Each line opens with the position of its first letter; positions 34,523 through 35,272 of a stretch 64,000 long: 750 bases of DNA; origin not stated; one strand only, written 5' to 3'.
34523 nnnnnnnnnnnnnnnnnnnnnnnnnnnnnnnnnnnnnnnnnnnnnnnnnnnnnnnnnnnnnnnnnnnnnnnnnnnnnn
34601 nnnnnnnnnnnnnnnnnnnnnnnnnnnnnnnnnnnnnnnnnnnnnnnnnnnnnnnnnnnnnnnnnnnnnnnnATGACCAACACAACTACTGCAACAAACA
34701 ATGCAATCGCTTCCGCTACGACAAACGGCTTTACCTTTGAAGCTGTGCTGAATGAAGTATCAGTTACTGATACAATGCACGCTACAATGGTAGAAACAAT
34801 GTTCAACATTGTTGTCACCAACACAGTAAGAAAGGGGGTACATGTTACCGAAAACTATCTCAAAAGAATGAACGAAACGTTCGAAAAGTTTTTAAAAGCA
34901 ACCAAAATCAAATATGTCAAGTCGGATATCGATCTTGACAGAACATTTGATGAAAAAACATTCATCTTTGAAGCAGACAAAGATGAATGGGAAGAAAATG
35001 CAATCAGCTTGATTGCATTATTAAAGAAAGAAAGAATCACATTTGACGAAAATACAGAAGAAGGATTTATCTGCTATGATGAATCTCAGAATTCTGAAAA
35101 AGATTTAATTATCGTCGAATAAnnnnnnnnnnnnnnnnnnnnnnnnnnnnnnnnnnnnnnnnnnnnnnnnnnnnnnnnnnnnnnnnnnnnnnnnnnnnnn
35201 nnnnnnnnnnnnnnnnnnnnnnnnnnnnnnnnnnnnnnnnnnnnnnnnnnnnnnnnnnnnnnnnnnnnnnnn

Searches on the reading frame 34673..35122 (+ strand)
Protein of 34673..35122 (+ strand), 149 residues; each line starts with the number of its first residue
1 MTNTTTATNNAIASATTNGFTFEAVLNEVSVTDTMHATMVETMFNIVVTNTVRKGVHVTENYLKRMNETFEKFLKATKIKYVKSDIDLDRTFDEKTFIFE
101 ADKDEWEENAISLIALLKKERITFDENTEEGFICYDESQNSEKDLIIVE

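Call 13: search_protein_families(library=phrogs, proteins=[window:34673-35122:+], max_evalue=0.01)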
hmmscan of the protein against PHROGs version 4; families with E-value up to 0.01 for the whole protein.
window:34673-35122:+ (149 aa): 0 families

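Call 33: find_homologous_proteins(query=window:34673-35122:+, max_evalue=0.001)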
Query window:34673-35122:+ (149 aa): 17 proteins with E <= 0.001 among 32 candidates.
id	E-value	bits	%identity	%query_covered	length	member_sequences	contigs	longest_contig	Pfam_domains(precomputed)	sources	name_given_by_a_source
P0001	3.9e-87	307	99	100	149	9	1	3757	-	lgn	-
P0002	5.4e-72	258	90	91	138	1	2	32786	-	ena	-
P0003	1.1e-51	192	66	93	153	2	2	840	-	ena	-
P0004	5.2e-49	183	64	89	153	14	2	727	-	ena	-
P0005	9.7e-48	179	65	86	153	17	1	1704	-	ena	-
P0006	1.1e-46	176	64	89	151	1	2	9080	-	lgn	-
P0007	5.4e-43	164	65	84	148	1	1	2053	-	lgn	-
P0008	1.4e-41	159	58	89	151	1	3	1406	-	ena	-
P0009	3.3e-41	158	59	87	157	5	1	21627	-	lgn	-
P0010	3.9e-40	155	55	94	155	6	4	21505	-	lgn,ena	-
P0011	4.2e-40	154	58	87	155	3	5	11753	-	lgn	-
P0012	6.7e-40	154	55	94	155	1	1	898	-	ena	-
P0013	1.1e-39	153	58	90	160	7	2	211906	-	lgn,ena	-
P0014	3.5e-39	152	56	87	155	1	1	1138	-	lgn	-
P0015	4.4e-39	151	54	94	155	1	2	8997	-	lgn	-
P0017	8.8e-37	144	56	87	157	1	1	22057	-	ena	-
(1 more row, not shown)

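Call 59: search_protein_families(library=pfam, proteins=[window:34673-35122:+], max_evalue=0.01)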
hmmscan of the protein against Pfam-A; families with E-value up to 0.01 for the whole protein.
window:34673-35122:+ (149 aa): 1 family
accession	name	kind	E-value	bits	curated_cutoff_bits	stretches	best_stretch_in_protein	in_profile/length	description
PF08004.16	DUF1699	-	0.00073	19.7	33.4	1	41-90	31-80/130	Protein of unknown function (DUF1699)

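Call 60: find_encoding_contigs(protein=P0006, flank=1500, max_places=3)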
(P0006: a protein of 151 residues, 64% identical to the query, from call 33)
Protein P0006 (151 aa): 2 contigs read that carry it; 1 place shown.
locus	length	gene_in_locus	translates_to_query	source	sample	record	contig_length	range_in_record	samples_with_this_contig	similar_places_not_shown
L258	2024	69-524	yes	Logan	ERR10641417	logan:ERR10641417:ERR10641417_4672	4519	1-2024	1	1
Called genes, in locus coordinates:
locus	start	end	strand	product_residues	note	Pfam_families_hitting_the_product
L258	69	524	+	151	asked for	-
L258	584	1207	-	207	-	-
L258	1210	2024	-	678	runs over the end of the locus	-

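Call 61: find_encoding_contigs(protein=P0013, flank=1500, max_places=3)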
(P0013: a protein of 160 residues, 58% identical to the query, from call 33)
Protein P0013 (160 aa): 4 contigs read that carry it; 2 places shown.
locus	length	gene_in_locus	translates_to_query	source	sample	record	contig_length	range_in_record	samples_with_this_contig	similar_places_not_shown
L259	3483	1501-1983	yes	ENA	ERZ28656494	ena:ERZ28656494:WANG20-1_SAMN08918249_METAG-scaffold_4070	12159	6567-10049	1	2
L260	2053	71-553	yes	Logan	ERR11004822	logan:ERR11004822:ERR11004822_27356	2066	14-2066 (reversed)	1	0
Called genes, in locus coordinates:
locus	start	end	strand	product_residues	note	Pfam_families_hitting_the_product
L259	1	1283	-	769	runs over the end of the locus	-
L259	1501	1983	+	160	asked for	-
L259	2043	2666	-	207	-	-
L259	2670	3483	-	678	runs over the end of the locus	-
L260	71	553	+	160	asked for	-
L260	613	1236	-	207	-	-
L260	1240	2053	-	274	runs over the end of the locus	?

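Call 62: find_encoding_contigs(protein=P0017, flank=1500, max_places=3)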
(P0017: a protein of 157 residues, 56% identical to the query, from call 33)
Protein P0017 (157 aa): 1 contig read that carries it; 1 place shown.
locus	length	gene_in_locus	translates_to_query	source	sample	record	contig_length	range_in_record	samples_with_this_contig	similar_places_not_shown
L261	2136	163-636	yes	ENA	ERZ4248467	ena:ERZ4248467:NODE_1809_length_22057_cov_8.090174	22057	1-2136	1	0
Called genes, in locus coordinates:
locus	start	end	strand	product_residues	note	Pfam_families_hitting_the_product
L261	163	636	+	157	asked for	-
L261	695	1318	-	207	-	-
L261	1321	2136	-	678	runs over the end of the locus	-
